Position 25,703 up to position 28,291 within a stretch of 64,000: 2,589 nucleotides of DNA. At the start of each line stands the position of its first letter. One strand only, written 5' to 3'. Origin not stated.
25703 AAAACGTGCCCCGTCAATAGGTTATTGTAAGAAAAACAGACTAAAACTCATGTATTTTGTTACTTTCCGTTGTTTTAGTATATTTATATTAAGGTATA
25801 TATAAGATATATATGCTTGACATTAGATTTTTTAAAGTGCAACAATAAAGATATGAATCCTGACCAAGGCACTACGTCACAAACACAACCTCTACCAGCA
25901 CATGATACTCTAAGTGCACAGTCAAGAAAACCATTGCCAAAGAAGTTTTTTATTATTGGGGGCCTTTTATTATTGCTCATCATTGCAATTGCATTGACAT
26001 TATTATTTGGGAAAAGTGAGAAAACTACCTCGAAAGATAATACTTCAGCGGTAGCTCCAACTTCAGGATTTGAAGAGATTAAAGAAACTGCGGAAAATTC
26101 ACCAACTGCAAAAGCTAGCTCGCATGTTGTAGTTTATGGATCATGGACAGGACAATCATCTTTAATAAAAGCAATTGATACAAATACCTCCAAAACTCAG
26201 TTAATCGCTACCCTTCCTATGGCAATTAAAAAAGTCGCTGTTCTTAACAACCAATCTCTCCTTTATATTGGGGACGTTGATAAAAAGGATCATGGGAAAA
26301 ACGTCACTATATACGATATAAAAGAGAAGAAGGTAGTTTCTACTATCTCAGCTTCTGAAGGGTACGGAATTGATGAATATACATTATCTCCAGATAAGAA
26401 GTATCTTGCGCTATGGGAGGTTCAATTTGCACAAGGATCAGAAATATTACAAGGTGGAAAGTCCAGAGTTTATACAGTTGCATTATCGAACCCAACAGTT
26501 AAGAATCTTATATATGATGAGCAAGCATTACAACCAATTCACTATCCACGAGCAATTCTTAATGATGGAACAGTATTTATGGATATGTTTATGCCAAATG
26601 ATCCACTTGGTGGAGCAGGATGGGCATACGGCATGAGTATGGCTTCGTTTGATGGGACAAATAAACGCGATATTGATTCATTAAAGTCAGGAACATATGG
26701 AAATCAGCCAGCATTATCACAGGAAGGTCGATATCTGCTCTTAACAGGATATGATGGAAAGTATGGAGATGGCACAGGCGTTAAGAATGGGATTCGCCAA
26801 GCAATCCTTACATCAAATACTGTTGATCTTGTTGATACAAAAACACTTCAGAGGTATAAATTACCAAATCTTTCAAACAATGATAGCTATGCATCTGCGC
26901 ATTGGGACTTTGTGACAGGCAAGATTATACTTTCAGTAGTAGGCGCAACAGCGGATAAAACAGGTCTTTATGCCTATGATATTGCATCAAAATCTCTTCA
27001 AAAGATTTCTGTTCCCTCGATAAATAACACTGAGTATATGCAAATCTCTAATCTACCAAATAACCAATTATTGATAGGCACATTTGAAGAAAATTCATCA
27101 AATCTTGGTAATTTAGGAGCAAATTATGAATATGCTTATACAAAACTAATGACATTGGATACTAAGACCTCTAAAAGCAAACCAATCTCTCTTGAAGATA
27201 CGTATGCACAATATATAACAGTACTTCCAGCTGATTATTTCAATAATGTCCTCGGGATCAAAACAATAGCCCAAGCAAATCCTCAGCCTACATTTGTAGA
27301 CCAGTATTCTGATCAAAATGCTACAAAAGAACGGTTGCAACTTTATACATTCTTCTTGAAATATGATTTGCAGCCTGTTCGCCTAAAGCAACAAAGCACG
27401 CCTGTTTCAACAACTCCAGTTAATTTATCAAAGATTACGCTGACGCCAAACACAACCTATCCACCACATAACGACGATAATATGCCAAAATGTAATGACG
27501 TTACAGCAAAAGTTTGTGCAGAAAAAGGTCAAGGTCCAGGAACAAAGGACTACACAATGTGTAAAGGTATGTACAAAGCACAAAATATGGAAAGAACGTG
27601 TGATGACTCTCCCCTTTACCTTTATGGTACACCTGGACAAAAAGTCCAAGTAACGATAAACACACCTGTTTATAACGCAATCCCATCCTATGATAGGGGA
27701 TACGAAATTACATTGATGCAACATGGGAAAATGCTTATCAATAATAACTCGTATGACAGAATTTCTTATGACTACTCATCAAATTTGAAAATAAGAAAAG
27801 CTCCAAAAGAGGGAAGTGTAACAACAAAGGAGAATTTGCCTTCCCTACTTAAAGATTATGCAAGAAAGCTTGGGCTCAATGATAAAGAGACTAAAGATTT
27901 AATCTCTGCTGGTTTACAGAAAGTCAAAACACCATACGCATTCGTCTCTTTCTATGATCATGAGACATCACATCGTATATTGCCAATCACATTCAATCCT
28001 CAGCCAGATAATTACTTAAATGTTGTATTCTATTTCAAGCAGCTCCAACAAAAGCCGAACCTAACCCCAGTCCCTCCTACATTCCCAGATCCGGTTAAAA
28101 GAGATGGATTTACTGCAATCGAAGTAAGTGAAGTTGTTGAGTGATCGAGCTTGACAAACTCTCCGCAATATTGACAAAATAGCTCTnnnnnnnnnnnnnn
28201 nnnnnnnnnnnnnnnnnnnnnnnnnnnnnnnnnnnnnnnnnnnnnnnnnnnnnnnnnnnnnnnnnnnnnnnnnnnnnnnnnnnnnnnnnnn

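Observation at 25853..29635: Tandem paralogous type-II membrane proteins inserted next to tuf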

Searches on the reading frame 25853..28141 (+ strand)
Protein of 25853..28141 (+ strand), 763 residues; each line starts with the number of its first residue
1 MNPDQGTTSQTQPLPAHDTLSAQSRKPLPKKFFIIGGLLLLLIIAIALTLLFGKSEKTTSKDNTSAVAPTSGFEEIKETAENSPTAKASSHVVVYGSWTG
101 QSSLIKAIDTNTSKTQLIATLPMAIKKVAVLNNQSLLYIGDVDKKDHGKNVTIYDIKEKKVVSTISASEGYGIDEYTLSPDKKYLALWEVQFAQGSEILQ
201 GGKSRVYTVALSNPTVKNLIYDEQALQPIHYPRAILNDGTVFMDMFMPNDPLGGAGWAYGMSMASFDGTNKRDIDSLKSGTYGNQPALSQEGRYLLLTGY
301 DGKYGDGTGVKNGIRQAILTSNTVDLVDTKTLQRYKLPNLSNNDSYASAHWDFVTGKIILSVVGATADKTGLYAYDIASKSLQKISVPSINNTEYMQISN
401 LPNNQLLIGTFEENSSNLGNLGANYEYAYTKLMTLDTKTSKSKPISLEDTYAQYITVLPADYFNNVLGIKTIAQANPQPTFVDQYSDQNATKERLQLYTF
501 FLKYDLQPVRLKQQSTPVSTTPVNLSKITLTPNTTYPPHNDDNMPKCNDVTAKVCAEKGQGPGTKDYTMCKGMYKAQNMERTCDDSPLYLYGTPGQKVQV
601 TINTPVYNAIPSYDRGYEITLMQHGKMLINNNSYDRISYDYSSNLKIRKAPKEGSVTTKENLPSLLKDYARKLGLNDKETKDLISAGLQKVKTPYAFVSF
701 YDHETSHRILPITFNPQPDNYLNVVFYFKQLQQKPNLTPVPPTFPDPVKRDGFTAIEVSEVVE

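Call 4: search_protein_families(library=pfam, proteins=[window:25853-28141:+], max_evalue=1)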
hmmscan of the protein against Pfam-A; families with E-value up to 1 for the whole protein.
window:25853-28141:+ (763 aa): 2 families
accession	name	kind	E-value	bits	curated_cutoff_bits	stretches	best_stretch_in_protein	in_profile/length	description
PF23469.1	KH_12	-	0.08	13.6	27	1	569-603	36-70/92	KH-domain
PF25174.1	Beta-prop_THOC3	-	0.09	12.2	305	1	90-186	100-187/272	THOC3 beta-propeller domain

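Call 12: search_protein_families(library=ncbifam, proteins=[window:25853-28141:+], max_evalue=1)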
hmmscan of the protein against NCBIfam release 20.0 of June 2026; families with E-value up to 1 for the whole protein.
window:25853-28141:+ (763 aa): 0 families

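Call 13: search_solved_structures(query=A1, max_evalue=1)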
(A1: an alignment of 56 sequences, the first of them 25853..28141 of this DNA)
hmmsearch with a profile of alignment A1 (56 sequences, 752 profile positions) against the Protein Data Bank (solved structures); distinct sequences matched with E-value up to 1: 1.
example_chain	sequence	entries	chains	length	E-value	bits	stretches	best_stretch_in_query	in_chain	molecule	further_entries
1y66_A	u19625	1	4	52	0.16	13.4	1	647-676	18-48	engrailed homeodomain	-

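Call 14: find_related_loci(query=A1, collection=genome_contigs, flank=10000)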
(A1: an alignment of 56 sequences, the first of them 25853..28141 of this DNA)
Query A1 (763 aa) in genome_contigs; peptide patterns used: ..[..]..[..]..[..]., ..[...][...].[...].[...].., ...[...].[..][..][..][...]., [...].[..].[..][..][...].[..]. (x = any residue, [..] = any of these).
120 stretches matched a pattern; 47 encode a relative of the query (tblastn E <= 1e-3); 45 distinct loci.
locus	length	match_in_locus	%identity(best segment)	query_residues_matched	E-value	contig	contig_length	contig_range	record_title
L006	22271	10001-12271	81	1-755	0e+0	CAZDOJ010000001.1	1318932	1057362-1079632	MAG TPA_asm: uncultured Gammaproteobacteria bacterium isolate SRP292972_co3_93 genome assembly, contig: NODE_1_length_13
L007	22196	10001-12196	53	25-763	0e+0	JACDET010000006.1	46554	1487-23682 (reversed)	MAG: Candidatus Levyibacteriota bacterium isolate MGR_bin367 SD2903_NODE_54_length_46554_cov_1.179572, whole genome shot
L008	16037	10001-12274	51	12-763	0e+0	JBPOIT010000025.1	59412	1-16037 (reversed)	MAG: Candidatus Levyibacteriota bacterium isolate MAG_784 c_000000578629, whole genome shotgun sequence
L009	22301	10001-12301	50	3-763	0e+0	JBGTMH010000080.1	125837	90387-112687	MAG: Patescibacteria group bacterium isolate JTS-RE358 k141_362539, whole genome shotgun sequence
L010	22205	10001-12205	47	26-763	0e+0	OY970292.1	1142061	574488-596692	MAG: Candidatus Levybacteria bacterium isolate MFD01916.bin.c.8 genome assembly, chromosome: 1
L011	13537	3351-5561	46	30-763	0e+0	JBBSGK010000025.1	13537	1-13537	MAG: Candidatus Levyibacteriota bacterium isolate LS2_sbin.37 LS2_sbin.37_K_234777_L_13537_cov_12.0854, whole genome sho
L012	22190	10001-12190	47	40-763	0e+0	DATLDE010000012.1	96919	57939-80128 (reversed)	MAG TPA_asm: Candidatus Limnocylindrales bacterium isolate SMAG_U14342 k141_9570025, whole genome shotgun sequence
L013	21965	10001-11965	45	91-763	0e+0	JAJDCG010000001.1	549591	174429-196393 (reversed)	MAG: Candidatus Levyibacteriota bacterium isolate OFTM197 OFTM197_0, whole genome shotgun sequence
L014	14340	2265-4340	42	37-763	0e+0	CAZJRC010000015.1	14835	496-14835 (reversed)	MAG TPA_asm: uncultured Gammaproteobacteria bacterium isolate binchicken_co251_951 genome assembly, contig: NODE_5570_le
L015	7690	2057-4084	43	91-763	8e-179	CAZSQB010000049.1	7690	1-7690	MAG TPA_asm: uncultured Gammaproteobacteria bacterium isolate SRP269290_co3_983 genome assembly, contig: NODE_13301_leng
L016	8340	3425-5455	44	89-763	3e-178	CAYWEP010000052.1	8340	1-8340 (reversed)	MAG TPA_asm: uncultured Gammaproteobacteria bacterium isolate SRP269290_co3_1003 genome assembly, contig: NODE_11686_len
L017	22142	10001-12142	41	25-763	5e-173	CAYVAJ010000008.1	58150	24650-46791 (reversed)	MAG TPA_asm: uncultured Gammaproteobacteria bacterium isolate SRP144015_co1_62 genome assembly, contig: NODE_285_length_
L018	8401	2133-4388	41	23-763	6e-172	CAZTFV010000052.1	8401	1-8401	MAG TPA_asm: uncultured Gammaproteobacteria bacterium isolate SRP269290_co1_791 genome assembly, contig: NODE_14049_leng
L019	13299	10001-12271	39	2-763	5e-171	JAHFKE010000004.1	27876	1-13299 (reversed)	MAG: Candidatus Levyibacteriota bacterium isolate nzgw402 NODE_973_length_27877_cov_4.006197, whole genome shotgun seque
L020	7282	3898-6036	41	3-755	1e-169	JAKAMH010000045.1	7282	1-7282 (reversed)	MAG: bacterium isolate WY5.bin164 NODE_19281_length_7282_cov_1.072257, whole genome shotgun sequence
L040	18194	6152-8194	38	81-763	1e-126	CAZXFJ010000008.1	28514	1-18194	MAG TPA_asm: uncultured Gammaproteobacteria bacterium isolate SRP292972_co1_15 genome assembly, contig: NODE_805_length_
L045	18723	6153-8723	34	87-763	4e-114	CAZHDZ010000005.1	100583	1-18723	MAG TPA_asm: uncultured Gammaproteobacteria bacterium isolate SRP286056_co1_222 genome assembly, contig: NODE_151_length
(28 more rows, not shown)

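Call 22: predict_structure(alignment_id=A1)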
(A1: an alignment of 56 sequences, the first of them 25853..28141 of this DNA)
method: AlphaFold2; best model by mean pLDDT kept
length: 763 residues; sequences in the alignment: 56
mean_pLDDT: 81.5   pTM: 0.68
mean pLDDT of the five models: 81.5, 80.2, 79.0, 78.4, 77.0
residues with pLDDT >= 90: 395; 70-90: 197; 50-70: 72; < 50: 99
segments of 3 or more residues with pLDDT < 50: 1-27, 53-67, 470-485, 492-499, 521-545, 579-582
pLDDT, mean of each block of 10 residues (from residue 1): 37 38 45 73 81 45 47 76 82 90 93 93 94 96 93 97 97 97 98 86 97 97 96 98 92 78 98 97 93 95 92 83 96 94 92 90 86 91 86 82 89 61 80 92 91 91 76 40 48 45 70 66 41 38 50 73 64 56 71 97 78 87 93 88 75 95 98 97 91 93 93 97 96 91 95 96 83
secondary structure, 60 per line:
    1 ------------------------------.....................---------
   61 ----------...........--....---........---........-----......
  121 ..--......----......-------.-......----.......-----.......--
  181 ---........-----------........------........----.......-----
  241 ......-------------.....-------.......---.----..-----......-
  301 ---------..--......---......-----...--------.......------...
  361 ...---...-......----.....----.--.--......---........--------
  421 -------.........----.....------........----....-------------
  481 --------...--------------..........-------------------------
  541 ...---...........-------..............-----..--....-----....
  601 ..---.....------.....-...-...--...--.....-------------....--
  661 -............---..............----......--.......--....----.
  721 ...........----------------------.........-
elements in order (helices of 4 or more, strands of 3 or more residues): H31-51 H71-81 H84-87 E91-98 E102-109 E115-122 E125-130 E135-140 E150-155 E160-166 E172-178 E184-191 E203-210 E217-224 E229-235 E241-246 E260-264 E272-278 E294-299 H316-319 E323-328 E334-336 E345-351 E358-363 E371-376 E381-385 E396-401 E405-412 E428-436 E441-445 E452-459 H464-467 H506-515 H547-557 H565-578 E588-591 E597-602 E606-610 E617-621 E627-629 E632-634 E637-641 E655-658 H662-673 H677-690 E695-700 H703-709 E712-715 E720-731 E754-762

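Call 26: fold_search(model_id=the predicted structure, library=pdb)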
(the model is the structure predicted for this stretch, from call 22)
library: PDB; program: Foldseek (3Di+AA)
matches with E <= 10: 1221; with E <= 0.001: 805
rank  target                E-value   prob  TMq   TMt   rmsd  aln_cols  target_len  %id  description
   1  3pe7                  2.6e-11  1.00  0.29  0.53   7.7       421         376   12  Oligogalacturonate lyase in complex with manganese (released 2010-11-03)
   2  3c5m_A                7.2e-10  1.00  0.28  0.53   9.2       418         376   11  Crystal structure of oligogalacturonate lyase (VPA0088) from Vibrio parahaemolyticus. Northeast Structural Genomics Co (released 2008-02-26)
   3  3c5m_B                1.6e-09  1.00  0.29  0.53   9.2       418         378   11  Crystal structure of oligogalacturonate lyase (VPA0088) from Vibrio parahaemolyticus. Northeast Structural Genomics Co (released 2008-02-26)
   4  1jju_B                2.2e-09  1.00  0.19  0.34  10.1       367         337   12  Structure of a Quinohemoprotein Amine Dehydrogenase with a Unique Redox Cofactor and Highly Unusual Crosslinking (released 2001-12-12)
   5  5jrl_A                6.5e-09  1.00  0.18  0.20  13.6       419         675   11  Crystal Structure of the Sphingopyxin I Lasso Peptide Isopeptidase SpI-IsoP (Native) (released 2016-09-14)
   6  2bkl_B                6.8e-09  1.00  0.31  0.34  14.4       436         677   10  Structural and Mechanistic Analysis of Two Prolyl Endopeptidases: Role of Inter-Domain Dynamics in Catalysis and Speci (released 2005-03-09)
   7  2bkl_A                8.3e-09  1.00  0.31  0.35  14.3       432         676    9  Structural and Mechanistic Analysis of Two Prolyl Endopeptidases: Role of Inter-Domain Dynamics in Catalysis and Speci (released 2005-03-09)
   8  1vz3                  8.3e-09  1.00  0.32  0.34  13.6       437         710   11  PROLYL OLIGOPEPTIDASE FROM PORCINE BRAIN, T597C MUTANT (released 2004-07-01)
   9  5jrl_D                9.7e-09  1.00  0.18  0.20  13.1       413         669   11  Crystal Structure of the Sphingopyxin I Lasso Peptide Isopeptidase SpI-IsoP (Native) (released 2016-09-14)
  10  3ddu                  1.0e-08  1.00  0.31  0.33  18.4       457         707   10  Prolyl Oligopeptidase with GSK552 (released 2008-08-19)
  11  9rsd_7                1.1e-08  1.00  0.23  0.40   8.5       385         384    9  Ternary complex of a charged molecular glue degrader ZZ1-SO2H, BRD4(BD1) neosubstrate, and the CTLH E3 ligase receptor (released 2026-04-08)
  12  5l8s_A                1.1e-08  1.00  0.31  0.38   8.9       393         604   13  The crystal structure of a cold-adapted acylaminoacyl peptidase reveals a novel quaternary architecture based on the a (released 2016-11-16)
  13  3l4m_D                1.1e-08  1.00  0.31  0.55   6.8       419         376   13  Crystal Structure of the MauG/pre-Methylamine Dehydrogenase Complex. (released 2010-03-23)
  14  1jmx_B                1.1e-08  1.00  0.28  0.53   7.6       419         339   14  crystal structure of a quinohemoprotein amine dehydrogenase from pseudomonas putida (released 2002-01-16)
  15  3eq8                  1.3e-08  1.00  0.29  0.31  15.9       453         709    9  Prolyl oligopeptidase complexed with R-Pro-(decarboxy-Pro)-Type inhibitors (released 2009-08-25)
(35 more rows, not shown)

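Call 31: search_protein_families(library=pfam, proteins=[L040:823-1872:-, L045:17951-18682:-, L020:1982-3154:-, L040:205-825:+, L020:3097-3837:+, L045:17337-17924:+, L020:873-1979:+], max_evalue=1)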
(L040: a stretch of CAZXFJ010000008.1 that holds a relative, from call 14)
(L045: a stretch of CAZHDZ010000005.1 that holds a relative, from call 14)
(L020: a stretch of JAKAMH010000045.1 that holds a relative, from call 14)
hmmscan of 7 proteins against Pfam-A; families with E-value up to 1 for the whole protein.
L040:823-1872:- (350 aa): 1 family
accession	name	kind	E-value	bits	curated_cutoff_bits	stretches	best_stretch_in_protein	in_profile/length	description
PF12714.13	TILa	-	0.11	13.1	27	1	96-131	20-54/55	TILa domain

L045:17951-18682:- (244 aa): 0 families

L020:1982-3154:- (391 aa): 2 families
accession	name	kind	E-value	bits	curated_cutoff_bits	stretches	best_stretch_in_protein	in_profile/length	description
PF17948.6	DnaT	-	0.049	13.8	25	1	300-316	26-42/69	DnaT DNA-binding domain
PF24677.1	DUF7657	-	0.29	10.3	26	0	11-78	298-363/401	Domain of unknown function (DUF7657)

L040:205-825:+ (207 aa): 3 families
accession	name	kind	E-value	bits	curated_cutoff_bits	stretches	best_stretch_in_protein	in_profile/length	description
PF13131.11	DUF3951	-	0.016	15.9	26.3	1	21-47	9-36/52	Protein of unknown function (DUF3951)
PF06712.16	DUF1199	-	0.06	13.8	25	1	36-65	18-47/52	Protein of unknown function (DUF1199)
PF22227.1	DNA_pol3_gamma_R_C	-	0.091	13.7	26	1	166-203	28-64/84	DNA polymerase III gamma subunit-related, C-terminal domain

L020:3097-3837:+ (247 aa): 4 families
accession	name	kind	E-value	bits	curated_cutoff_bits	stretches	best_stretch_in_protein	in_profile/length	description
PF18933.6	PsbP_2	-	0.0011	19.5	27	1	203-245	145-184/184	PsbP-like protein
PF02706.20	Wzz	-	0.006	17.3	25.5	1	20-99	14-79/91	Chain length determinant protein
PF11454.13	DUF3016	-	0.011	16.1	25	1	136-167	81-112/139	Protein of unknown function (DUF3016)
PF13190.11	PDGLE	-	0.68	10.2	27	0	27-108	4-74/102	PDGLE domain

L045:17337-17924:+ (196 aa): 2 families
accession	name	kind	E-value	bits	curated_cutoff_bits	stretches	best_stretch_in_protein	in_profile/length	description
PF01789.22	PsbP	-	0.00029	21.3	23.5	1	73-141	11-78/155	PsbP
PF19893.4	DUF6366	-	0.043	14.6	27.2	1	2-29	41-68/69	Family of unknown function (DUF6366)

L020:873-1979:+ (369 aa): 2 families
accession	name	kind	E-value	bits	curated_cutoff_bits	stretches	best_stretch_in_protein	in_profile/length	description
PF07676.18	PD40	-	3e-20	72.1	20.9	4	280-301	16-35/38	WD40-like Beta Propeller Repeat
PF00930.27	DPPIV_N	-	0.0035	16.5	22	0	333-356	45-68/354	Dipeptidyl peptidase IV (DPP IV) N-terminal region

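Call 47: fold_search(model_id=the predicted structure, library=viral)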
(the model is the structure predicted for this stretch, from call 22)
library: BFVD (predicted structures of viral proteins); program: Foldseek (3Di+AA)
matches with E <= 10: 515; with E <= 0.001: 104
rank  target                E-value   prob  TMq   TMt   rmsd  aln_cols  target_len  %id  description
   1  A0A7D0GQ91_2          4.0e-11  1.00  0.32  0.28  25.1       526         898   12  (no name in the UniProt tables at hand)
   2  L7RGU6                1.2e-10  1.00  0.31  0.57   9.5       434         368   12  WD-repeat family protein [Acanthamoeba polyphaga moumouvirus]
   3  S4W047                1.9e-10  1.00  0.31  0.34  15.6       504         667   10  YncE incomplete domain containing protein [Pandoravirus salinus]
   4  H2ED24                2.8e-10  1.00  0.27  0.57   7.6       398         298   11  Putative BTB_POZ domain and WD-repeat protein [Moumouvirus sp. 'Monve']
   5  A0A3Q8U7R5            4.6e-10  1.00  0.28  0.39   8.4       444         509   11  Putative BTB/POZ domain-containing protein [Megavirus baoshan]
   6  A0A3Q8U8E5            1.2e-09  1.00  0.29  0.44   9.9       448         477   10  BTB/POZ domain-containing protein [Megavirus baoshan]
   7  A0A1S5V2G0            1.4e-09  1.00  0.29  0.43   6.3       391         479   14  (no name in the UniProt tables at hand)
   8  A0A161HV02            1.4e-09  1.00  0.29  0.42  13.2       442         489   10  Putative BTB/POZ domain-containing protein [Powai lake megavirus]
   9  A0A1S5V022            1.5e-09  1.00  0.29  0.44  13.2       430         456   11  (no name in the UniProt tables at hand)
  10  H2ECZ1                2.3e-09  1.00  0.26  0.39  12.4       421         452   10  Putative BTB_POZ domain and WD-repeat protein [Moumouvirus sp. 'Monve']
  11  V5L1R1                2.6e-09  1.00  0.27  0.49  10.3       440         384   11  (no name in the UniProt tables at hand)
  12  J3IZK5                5.4e-09  1.00  0.31  0.45   7.9       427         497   10  (no name in the UniProt tables at hand)
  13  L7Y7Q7                5.4e-09  1.00  0.28  0.51   7.8       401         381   10  Putative BTB/POZ domain and WD-repeat protein [Megavirus lba]
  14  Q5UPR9                5.4e-09  1.00  0.29  0.43  12.4       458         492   11  Putative BTB/POZ domain and WD-repeat protein R786 [Acanthamoeba polyphaga mimivirus]
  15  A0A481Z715            7.7e-09  1.00  0.25  0.35   7.4       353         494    8  Uncharacterized protein [Pithovirus LCPAC104]
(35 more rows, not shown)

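Call 73: search_protein_families(library=phrogs, proteins=[window:25853-28141:+], max_evalue=0.1)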
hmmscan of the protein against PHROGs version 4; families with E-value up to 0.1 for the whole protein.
window:25853-28141:+ (763 aa): 0 families

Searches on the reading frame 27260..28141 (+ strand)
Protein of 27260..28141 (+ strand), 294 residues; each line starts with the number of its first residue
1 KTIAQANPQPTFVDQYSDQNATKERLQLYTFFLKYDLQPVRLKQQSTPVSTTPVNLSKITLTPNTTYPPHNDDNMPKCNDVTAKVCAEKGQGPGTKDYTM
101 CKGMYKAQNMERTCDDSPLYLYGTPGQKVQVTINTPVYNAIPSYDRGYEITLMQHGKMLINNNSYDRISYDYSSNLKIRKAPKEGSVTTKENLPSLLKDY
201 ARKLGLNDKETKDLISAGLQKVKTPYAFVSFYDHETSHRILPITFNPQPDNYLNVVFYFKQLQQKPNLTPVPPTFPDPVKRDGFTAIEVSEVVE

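Call 12: search_protein_families(library=ncbifam, proteins=[window:27260-28141:+], max_evalue=1)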
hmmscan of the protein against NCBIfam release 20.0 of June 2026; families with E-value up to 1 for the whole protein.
window:27260-28141:+ (294 aa): 0 families

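Call 36: predict_structure(alignment_id=A3)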
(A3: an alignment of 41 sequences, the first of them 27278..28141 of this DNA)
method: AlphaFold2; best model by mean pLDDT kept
length: 288 residues; sequences in the alignment: 41
mean_pLDDT: 82.1   pTM: 0.66
mean pLDDT of the five models: 82.1, 81.1, 80.2, 80.2, 79.7
residues with pLDDT >= 90: 164; 70-90: 38; 50-70: 62; < 50: 24
segments of 3 or more residues with pLDDT < 50: 1-3, 51-66
pLDDT, mean of each block of 10 residues (from residue 1): 48 57 57 67 57 44 49 69 83 72 56 96 97 91 97 97 90 92 98 98 97 96 97 96 98 97 96 97 94
secondary structure, 60 per line:
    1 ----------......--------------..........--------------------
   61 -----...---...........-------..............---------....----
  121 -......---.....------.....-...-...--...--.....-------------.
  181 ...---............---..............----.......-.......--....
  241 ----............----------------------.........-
elements in order: H11-16 H31-40 H72-82 H90-103 E113-116 E122-127 E131-135 E142-146 E152-154 E157-159 E162-166 E180-183 H187-198 H202-215 E220-226 H228-234 E237-240 E245-256 E279-287
